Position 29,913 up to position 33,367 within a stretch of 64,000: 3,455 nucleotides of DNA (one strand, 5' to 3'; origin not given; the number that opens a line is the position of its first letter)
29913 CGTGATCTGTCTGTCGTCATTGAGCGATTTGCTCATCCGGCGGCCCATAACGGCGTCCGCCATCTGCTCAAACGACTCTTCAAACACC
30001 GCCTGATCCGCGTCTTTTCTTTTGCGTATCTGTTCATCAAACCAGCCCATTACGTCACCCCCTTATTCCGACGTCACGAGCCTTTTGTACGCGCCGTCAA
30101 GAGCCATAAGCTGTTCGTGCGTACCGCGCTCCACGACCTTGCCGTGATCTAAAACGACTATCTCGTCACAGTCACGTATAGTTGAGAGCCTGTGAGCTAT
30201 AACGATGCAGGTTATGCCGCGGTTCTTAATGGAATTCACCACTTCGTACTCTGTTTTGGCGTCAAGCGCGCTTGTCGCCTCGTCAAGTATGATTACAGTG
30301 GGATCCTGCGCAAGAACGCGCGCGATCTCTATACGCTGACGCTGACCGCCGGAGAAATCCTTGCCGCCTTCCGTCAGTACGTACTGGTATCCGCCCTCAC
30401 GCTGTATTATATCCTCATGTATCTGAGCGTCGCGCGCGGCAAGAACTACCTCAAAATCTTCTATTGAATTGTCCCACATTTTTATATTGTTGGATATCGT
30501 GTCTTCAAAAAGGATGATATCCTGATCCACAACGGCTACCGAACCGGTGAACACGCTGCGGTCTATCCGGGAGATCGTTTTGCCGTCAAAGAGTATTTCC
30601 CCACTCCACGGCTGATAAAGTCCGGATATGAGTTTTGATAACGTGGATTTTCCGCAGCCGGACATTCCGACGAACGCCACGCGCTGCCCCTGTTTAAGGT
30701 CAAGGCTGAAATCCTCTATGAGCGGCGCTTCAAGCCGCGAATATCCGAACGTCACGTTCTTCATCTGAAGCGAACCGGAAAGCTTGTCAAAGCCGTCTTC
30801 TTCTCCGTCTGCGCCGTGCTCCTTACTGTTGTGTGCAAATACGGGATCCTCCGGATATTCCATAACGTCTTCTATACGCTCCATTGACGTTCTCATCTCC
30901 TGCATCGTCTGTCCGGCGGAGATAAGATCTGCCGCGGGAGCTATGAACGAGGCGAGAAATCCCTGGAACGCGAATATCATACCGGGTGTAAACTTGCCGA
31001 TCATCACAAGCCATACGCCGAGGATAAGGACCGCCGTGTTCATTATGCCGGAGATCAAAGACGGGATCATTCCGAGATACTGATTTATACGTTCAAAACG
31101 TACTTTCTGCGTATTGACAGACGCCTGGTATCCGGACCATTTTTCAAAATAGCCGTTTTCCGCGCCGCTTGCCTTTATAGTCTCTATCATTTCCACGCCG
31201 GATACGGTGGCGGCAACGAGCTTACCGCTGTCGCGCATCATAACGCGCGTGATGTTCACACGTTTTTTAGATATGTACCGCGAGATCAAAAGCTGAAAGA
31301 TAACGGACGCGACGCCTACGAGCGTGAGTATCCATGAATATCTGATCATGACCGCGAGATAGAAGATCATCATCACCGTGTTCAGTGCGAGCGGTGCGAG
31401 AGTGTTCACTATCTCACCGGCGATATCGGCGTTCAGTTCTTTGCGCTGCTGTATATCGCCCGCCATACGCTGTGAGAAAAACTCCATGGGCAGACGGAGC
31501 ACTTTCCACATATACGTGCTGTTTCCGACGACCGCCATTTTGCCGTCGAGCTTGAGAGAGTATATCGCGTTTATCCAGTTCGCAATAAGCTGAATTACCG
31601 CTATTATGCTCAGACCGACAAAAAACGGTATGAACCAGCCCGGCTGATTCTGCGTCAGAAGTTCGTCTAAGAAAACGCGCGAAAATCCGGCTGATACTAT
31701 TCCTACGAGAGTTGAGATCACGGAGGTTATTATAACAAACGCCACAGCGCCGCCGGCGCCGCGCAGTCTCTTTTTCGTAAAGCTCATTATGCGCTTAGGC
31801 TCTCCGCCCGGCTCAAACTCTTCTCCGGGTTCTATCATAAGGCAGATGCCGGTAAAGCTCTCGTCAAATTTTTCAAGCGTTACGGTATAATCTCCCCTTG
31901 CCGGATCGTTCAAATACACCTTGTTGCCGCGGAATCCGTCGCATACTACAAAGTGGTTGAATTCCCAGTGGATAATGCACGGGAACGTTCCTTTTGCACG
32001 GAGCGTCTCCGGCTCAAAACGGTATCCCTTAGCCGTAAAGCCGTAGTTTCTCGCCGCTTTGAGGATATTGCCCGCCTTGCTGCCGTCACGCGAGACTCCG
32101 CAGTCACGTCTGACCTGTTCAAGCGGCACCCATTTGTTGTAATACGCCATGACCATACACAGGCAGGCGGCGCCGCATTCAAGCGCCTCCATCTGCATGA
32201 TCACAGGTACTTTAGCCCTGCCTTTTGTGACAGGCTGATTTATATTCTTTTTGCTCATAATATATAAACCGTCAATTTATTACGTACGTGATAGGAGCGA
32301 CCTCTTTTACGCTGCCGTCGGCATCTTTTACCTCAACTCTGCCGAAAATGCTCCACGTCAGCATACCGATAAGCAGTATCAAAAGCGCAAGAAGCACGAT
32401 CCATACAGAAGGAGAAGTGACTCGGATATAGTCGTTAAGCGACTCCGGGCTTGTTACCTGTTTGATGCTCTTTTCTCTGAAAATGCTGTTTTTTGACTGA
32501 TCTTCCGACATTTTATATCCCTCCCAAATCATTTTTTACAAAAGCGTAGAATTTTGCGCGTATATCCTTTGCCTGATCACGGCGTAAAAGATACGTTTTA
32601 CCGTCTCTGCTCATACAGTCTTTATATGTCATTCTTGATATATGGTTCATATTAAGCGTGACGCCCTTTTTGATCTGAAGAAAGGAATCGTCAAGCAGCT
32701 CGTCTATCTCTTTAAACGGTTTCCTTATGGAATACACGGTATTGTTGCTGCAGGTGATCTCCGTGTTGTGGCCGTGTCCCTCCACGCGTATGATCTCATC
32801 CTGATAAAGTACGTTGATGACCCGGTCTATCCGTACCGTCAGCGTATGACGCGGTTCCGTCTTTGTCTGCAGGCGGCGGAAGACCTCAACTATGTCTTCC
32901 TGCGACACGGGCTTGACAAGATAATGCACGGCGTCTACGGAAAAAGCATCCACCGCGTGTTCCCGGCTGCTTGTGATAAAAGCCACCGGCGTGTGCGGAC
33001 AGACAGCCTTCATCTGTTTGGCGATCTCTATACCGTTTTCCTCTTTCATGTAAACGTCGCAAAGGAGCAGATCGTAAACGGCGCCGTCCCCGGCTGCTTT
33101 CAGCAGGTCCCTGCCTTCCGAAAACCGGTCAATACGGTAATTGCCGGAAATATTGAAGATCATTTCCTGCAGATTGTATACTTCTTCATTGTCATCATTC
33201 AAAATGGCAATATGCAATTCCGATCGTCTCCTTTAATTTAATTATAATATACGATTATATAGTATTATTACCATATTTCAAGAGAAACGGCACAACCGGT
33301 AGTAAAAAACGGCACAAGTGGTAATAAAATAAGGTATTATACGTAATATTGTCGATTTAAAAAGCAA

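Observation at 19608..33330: RiPP/bacteriocin-like island with no canonical modifying enzyme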

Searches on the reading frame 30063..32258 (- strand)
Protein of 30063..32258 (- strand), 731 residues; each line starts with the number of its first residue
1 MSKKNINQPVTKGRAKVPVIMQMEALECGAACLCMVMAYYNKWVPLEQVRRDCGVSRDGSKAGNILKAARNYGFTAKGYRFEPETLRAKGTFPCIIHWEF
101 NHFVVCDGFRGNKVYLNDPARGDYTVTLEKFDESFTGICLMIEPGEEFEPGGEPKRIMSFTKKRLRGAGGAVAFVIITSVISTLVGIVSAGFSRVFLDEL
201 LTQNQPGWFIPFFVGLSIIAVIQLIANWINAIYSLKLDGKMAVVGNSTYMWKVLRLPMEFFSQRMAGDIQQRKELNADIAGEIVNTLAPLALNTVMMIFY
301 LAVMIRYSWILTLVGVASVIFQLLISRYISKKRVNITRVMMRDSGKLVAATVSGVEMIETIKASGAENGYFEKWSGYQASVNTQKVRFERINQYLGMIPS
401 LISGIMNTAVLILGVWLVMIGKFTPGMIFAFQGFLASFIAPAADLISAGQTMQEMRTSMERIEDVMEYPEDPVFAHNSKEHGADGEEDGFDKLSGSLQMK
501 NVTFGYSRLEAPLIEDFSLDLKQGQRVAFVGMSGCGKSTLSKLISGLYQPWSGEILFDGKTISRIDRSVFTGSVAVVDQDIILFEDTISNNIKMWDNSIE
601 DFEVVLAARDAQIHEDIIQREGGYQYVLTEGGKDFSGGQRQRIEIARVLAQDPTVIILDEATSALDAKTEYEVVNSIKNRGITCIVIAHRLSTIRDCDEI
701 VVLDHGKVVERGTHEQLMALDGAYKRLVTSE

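Call 4: search_protein_families(library=pfam, proteins=[window:30063-32258:-], max_evalue=0.1)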
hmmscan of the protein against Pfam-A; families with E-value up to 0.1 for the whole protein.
window:30063-32258:- (731 aa): 9 families
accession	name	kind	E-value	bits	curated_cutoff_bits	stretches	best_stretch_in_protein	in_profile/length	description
PF03412.21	Peptidase_C39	-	2.6e-34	118.3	22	1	17-146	2-132/133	Peptidase C39 family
PF00005.33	ABC_tran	-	1e-31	110.8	25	1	515-663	2-137/137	ABC transporter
PF00664.28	ABC_membrane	-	1.4e-28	100.8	28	1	173-441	2-273/274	ABC transporter transmembrane region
PF02463.25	SMC_N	-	2.1e-05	24.5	40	1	382-703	114-211/220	RecF/RecN/SMC N terminal domain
PF12385.14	Peptidase_C70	-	3e-05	24.4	19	1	14-134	4-139/141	Papain-like cysteine protease AvrRpt2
PF13529.12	Peptidase_C39_2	-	0.00019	22.5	24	0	101-120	122-143/143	Peptidase_C39 like family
PF11814.14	DUF3335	-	0.0084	16.1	25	0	17-48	1-32/206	Peptidase_C39 like family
PF03193.22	RsgA_GTPase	-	0.017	15.4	30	1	514-546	97-128/174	RsgA GTPase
PF00931.28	NB-ARC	-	0.033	13.9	23.5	1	525-544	19-38/248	NB-ARC domain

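Call 6: search_protein_families(library=ncbifam, proteins=[window:30063-32258:-], max_evalue=1)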
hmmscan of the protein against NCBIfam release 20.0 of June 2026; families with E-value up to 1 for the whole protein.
window:30063-32258:- (731 aa): 193 families (the best 25 are shown)
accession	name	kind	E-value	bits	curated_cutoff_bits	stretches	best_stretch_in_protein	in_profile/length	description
TIGR03796.1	NHLM_micro_ABC1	equivalog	6.6e-286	950.2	853.3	1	16-728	1-709/710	NHLP family bacteriocin export ABC transporter peptidase/permease/ATPase subunit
TIGR01846.1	type_I_sec_HlyB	subfamily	7.7e-108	361.6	725.55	1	31-729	3-690/694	type I secretion system permease/ATPase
TIGR03797.1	NHLM_micro_ABC2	equivalog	3.6e-105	352.9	709.4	1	157-728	123-682/686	NHLP bacteriocin export ABC transporter permease/ATPase subunit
TIGR01193.1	bacteriocin_ABC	subfamily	3.1e-102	343.3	523.85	1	22-729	1-707/708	peptide cleavage/export ABC transporter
TIGR03375.1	type_I_sec_LssB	subfamily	4.9e-93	312.7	693.1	1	31-718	5-689/696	type I secretion system permease/ATPase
TIGR02203.1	MsbA_lipidA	equivalog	4.7e-90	302.7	602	1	172-727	21-565/572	lipid A export permease/ATP-binding protein MsbA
TIGR00958.1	3a01208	subfamily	2.1e-82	277.5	874.6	1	156-728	151-711/711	antigen peptide transporter 2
TIGR02204.1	MsbA_rel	hypoth_equivalog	2.5e-80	270.8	780.4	1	161-728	13-572/576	ABC transporter, permease/ATP-binding protein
NF045513.1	HepA_fam_ABC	equivalog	1.5e-78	264.8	725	1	221-723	106-601/610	heterocyst formation ABC transporter subunit HepA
NF008381.0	PRK11176.1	equivalog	1.4e-71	241.6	867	1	219-727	74-575/582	lipid A ABC transporter ATP-binding protein/permease MsbA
NF010178.0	PRK13657.1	equivalog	6.8e-71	239.4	733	1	197-729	46-568/588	glucan ABC transporter ATP-binding protein/ permease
NF052233.1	CphA_assoc_ABC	equivalog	7.7e-71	239.4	880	1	212-729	232-741/766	cyanophycin metabolism-associated ABC transporter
NF045998.1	cleave_ABC_plasm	equivalog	1.9e-69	234.6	500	1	22-687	2-655/673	Mbov_0121 family peptidase domain-containing ABC transporter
TIGR01842.1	type_I_sec_PrtD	subfamily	1.9e-65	221.4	510.15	1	213-718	49-541/544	type I secretion system permease/ATPase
NF008055.0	PRK10789.1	equivalog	6.9e-63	213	845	1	165-727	15-567/590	SmdA family multidrug ABC transporter permease/ATP-binding protein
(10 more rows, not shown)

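Call 83: search_solved_structures(query=window:30063-32258:-, max_evalue=1e-40, show_alignments=1)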
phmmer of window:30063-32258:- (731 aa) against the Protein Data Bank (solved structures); distinct sequences matched with E-value up to 1e-40: 221 (the best 60 are shown).
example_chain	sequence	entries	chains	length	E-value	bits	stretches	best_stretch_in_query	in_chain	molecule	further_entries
36cg_U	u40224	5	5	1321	4.4e-105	355.6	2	237-730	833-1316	Bile salt export pump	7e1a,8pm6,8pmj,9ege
7dv5_U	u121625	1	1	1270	9.2e-105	354.5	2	237-729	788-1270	Bile salt export pump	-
9oe1_A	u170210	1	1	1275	9.7e-105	354.5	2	277-731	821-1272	ATP-binding cassette, sub-family B (MDR/TAP), member 4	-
9ody_A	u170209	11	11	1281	9.9e-105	354.4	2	277-731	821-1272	ATP-binding cassette, sub-family B (MDR/TAP), member 4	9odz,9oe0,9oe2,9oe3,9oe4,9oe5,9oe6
8pmd_A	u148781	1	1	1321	1.1e-104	354.2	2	237-730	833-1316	Bile salt export pump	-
9n1y_A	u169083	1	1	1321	2.2e-104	353.3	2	237-730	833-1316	Bile salt export pump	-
6ujs_A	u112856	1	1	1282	4e-104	352.4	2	492-729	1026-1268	ATP-dependent translocase ABCB1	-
4q9h_A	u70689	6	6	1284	4.1e-104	352.4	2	492-729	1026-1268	Multidrug resistance protein 1A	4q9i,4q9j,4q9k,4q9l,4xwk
4m1m_A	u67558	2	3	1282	4.2e-104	352.4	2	492-729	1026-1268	Multidrug resistance protein 1A | ATP-dependent translocase ABCB1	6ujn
3g5u_A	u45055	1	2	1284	4.3e-104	352.3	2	492-729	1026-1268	Multidrug resistance protein 1a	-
4lsg_A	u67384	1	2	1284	4.3e-104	352.3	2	492-729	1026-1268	Multidrug resistance protein 1A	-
6q81_A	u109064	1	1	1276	4.3e-104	352.3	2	492-729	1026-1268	P-glycoprotein (ABCB1)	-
4m2s_A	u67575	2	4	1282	4.3e-104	352.3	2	492-729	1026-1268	Multidrug resistance protein 1A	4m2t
5kpi_A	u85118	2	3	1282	4.3e-104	352.3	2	492-729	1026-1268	Multidrug resistance protein 1A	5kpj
3g60_A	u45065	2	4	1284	4.4e-104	352.3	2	492-729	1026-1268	Multidrug resistance protein 1a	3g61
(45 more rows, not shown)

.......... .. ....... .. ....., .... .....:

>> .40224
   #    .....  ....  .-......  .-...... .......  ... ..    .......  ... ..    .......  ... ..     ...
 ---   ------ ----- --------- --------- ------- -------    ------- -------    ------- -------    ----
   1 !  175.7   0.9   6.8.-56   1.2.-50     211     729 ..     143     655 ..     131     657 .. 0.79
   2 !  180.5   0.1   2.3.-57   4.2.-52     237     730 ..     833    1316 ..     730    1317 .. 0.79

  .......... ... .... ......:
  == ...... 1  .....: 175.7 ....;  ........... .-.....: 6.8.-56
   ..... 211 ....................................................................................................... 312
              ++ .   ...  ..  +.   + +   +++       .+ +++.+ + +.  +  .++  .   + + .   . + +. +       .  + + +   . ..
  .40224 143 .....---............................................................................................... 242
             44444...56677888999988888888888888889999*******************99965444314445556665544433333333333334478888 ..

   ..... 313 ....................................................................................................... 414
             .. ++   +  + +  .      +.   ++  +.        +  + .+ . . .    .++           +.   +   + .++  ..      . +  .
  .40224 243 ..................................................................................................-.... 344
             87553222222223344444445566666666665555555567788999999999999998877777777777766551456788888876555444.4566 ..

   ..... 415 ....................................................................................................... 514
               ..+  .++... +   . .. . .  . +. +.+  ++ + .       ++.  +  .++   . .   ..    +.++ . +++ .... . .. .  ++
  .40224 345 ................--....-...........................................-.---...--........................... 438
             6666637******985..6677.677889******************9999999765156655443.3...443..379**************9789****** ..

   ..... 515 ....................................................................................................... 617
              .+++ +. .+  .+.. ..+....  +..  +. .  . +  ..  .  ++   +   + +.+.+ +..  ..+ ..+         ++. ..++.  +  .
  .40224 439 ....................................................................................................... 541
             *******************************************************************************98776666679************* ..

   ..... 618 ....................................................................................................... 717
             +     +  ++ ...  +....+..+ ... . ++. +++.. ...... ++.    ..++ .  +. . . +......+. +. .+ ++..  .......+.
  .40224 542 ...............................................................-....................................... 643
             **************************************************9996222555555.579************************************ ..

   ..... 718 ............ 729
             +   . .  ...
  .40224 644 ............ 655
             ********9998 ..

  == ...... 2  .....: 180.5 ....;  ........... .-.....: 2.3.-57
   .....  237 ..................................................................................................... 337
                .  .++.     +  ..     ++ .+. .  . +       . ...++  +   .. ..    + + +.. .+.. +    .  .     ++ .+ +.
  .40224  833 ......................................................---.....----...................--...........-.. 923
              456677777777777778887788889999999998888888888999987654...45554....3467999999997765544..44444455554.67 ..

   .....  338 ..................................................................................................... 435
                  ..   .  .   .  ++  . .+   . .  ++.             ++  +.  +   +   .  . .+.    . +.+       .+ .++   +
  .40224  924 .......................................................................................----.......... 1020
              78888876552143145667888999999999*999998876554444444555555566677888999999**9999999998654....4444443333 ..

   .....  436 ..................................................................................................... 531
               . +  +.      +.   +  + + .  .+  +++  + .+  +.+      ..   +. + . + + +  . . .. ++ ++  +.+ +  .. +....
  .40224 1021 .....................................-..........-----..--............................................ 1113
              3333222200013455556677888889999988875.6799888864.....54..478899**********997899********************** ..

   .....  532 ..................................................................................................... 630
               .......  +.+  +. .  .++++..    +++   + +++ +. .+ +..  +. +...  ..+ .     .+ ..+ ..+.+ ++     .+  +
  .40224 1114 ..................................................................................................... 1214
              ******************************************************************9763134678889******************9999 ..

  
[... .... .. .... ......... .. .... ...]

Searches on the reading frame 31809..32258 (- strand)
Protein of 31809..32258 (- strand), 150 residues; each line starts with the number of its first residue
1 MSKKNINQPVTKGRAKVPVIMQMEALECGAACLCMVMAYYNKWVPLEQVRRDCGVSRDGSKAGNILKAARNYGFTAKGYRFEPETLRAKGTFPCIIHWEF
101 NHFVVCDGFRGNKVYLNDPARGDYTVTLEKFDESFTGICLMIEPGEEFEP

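Call 84: search_solved_structures(query=window:31809-32258:-, max_evalue=1e-10, show_alignments=2)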
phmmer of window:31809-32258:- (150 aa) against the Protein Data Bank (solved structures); distinct sequences matched with E-value up to 1e-10: 7.
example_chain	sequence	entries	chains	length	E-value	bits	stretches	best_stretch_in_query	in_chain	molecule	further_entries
6mpz_A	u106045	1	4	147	4.4e-73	247.5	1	1-148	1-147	Double Glycine Motif Protease domain from AMS/PCAT Transporter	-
7n87_A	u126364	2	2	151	6.5e-16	61.8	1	16-149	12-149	ABC-type bacteriocin transporter | Peptidase C39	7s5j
4ry2_A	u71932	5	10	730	9.9e-16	61.2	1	16-149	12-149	ABC-type bacteriocin transporter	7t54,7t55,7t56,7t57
4s0f_A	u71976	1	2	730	9.9e-16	61.2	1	16-149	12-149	ABC-type bacteriocin transporter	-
8vp3_A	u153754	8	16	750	1e-15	61.2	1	16-149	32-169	ABC-type bacteriocin transporter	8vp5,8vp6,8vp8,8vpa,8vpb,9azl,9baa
6v9z_A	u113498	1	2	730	1.8e-14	57.1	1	16-149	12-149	ABC-type bacteriocin transporter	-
8vp9_A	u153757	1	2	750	7.8e-13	51.8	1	18-149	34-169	ABC-type bacteriocin transporter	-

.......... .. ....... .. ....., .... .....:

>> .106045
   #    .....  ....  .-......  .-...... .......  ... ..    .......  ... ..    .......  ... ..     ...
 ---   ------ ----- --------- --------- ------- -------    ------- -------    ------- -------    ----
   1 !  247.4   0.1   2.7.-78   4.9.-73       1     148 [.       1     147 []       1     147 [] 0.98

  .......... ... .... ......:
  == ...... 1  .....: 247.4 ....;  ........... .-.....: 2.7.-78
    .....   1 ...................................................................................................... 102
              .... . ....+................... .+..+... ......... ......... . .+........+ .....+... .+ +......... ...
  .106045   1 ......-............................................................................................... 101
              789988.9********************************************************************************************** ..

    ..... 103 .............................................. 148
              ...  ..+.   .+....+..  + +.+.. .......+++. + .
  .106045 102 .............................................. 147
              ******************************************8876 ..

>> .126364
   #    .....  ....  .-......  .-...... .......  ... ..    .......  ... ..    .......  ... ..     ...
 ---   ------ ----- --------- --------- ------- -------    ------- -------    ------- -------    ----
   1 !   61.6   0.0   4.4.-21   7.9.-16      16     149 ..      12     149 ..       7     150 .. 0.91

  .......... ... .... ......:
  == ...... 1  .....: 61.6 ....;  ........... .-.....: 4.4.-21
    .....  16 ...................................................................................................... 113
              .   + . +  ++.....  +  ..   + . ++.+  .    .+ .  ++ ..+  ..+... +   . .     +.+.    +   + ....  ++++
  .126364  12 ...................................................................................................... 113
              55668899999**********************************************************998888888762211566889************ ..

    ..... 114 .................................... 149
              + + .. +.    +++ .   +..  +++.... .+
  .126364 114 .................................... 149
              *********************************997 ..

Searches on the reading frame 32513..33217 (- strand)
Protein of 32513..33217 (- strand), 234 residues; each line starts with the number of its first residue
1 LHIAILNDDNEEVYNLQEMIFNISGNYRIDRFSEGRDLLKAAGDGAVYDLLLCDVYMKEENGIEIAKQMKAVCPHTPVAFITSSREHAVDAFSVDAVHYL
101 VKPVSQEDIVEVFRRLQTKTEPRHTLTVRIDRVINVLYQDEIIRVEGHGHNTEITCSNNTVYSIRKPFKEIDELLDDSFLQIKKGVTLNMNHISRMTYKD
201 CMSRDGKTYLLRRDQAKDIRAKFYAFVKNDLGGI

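Call 4: search_protein_families(library=pfam, proteins=[window:32513-33217:-], max_evalue=0.1)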
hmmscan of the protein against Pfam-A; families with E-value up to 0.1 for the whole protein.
window:32513-33217:- (234 aa): 4 families
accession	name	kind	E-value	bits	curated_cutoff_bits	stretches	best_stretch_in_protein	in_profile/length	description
PF00072.30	Response_reg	-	9.5e-18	64.8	30.2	1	7-112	4-109/111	Response regulator receiver domain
PF04397.21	LytTR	-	1.4e-07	32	22.6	1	137-219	6-93/98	LytTr DNA-binding domain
PF02269.22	TFIID-18kDa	-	0.0018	18.7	27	1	160-229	13-82/93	Transcription initiation factor IID, 18kD subunit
PF01228.26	Gly_radical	-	0.063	14.3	22.2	0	153-208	38-91/106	Glycine radical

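Call 6: search_protein_families(library=ncbifam, proteins=[window:32513-33217:-], max_evalue=1)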
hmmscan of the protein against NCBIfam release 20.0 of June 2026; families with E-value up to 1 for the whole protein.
window:32513-33217:- (234 aa): 61 families (the best 25 are shown)
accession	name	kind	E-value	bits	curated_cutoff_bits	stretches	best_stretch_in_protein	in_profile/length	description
NF010684.1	PRK14084.1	equivalog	1.2e-16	61.3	375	2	47-121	46-120/254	response regulator transcription factor LytR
NF051850.1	RespRegRprY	equivalog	9e-13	48.1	370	1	4-131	8-137/234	response regulator transcription factor RprY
NF007689.0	PRK10365.1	equivalog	1.1e-12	47.5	760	1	3-116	8-120/441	sigma-54-dependent response regulator transcription factor ZraR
TIGR01387.1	cztR_silR_copR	subfamily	8.8e-11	41.9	279.2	1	25-132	21-129/218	heavy metal response regulator transcription factor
NF046022.1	RespRegCpdRBruc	equivalog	3.4e-10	40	180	1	5-115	5-115/120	cell cycle two-component system response regulator CpdR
TIGR01818.1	ntrC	equivalog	7.6e-10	38.2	558.6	1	8-127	6-124/463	nitrogen regulation protein NR(I)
NF053854.1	RespRegPhoBBctds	equivalog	8.2e-10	38.4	270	1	8-120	5-122/225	two-component system response regulator PhoB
NF052313.1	T9SS_RR_PorX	equivalog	3.1e-09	36.2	300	1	12-117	9-116/513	T9SS response regulator signal transducer PorX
NF008677.0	PRK11697.1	equivalog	3.2e-09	36.5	246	1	48-133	48-132/238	two-component system response regulator BtsR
NF008469.0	PRK11361.1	equivalog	5.1e-09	35.3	714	1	5-119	8-123/461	acetoacetate metabolism transcriptional regulator AtoC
NF045991.1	RespRegCtrARhodob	equivalog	9e-09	35.4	350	1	2-135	2-134/224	response regulator transcription factor CtrA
NF006900.1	PRK09390.1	equivalog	7.7e-08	32.1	255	1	8-125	11-128/203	response regulator FixJ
NF041734.1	resp_reg_RppA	equivalog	9.1e-08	31.7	250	1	1-159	1-160/229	two-component system response regulator RppA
NF008176.1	PRK10923.1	equivalog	1.3e-07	30.6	620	1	7-116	10-118/469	nitrogen regulation protein NR(I)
NF008296.0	PRK11083.1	equivalog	2.1e-07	30.6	273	1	19-122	19-123/228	two-component system response regulator CreB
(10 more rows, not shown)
